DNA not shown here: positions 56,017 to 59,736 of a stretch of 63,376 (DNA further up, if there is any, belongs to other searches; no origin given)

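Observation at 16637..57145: Family of short AT-rich repeats (core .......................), often as inverted pairs, embedded in-frame in ORFs and in spacers of an approximately 70% GC sequence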

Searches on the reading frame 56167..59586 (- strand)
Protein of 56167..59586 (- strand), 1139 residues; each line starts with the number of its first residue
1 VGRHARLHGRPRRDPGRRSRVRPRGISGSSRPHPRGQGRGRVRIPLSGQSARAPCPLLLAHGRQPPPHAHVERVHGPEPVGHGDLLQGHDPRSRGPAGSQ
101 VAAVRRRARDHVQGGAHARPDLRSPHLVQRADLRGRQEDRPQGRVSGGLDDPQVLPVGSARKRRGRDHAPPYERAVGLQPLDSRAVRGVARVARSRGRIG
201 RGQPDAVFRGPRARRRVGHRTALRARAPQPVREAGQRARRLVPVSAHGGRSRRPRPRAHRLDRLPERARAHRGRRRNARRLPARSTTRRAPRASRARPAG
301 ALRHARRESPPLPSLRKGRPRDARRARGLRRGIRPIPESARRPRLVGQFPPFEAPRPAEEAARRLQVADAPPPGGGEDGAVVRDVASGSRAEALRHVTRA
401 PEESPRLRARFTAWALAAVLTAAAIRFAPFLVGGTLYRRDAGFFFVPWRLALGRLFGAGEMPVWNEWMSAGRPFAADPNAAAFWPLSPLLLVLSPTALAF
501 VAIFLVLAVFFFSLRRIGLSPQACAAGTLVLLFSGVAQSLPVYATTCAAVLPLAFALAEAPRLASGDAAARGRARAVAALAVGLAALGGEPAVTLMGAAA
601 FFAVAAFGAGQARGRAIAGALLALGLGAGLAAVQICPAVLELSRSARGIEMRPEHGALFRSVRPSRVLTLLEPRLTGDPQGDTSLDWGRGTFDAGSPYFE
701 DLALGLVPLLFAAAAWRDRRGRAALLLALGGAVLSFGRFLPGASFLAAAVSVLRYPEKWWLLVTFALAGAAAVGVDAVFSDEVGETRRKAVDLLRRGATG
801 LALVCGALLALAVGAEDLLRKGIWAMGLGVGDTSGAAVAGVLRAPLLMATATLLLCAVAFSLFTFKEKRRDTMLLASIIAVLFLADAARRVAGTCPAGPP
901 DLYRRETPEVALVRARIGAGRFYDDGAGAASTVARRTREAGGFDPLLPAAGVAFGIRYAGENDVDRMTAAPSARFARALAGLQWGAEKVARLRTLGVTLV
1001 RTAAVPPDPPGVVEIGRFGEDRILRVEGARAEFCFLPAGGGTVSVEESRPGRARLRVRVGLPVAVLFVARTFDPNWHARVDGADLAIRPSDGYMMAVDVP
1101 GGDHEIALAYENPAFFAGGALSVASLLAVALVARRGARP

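Call 18: search_protein_families(library=pfam, proteins=[window:56167-59586:-])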
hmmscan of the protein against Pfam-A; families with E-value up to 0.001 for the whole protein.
window:56167-59586:- (1139 aa): 1 family
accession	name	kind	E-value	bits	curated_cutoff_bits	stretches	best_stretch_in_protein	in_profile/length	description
PF09586.16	YfhO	-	8.2e-05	21.6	28.5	1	1069-1122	782-835/835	Bacterial membrane protein YfhO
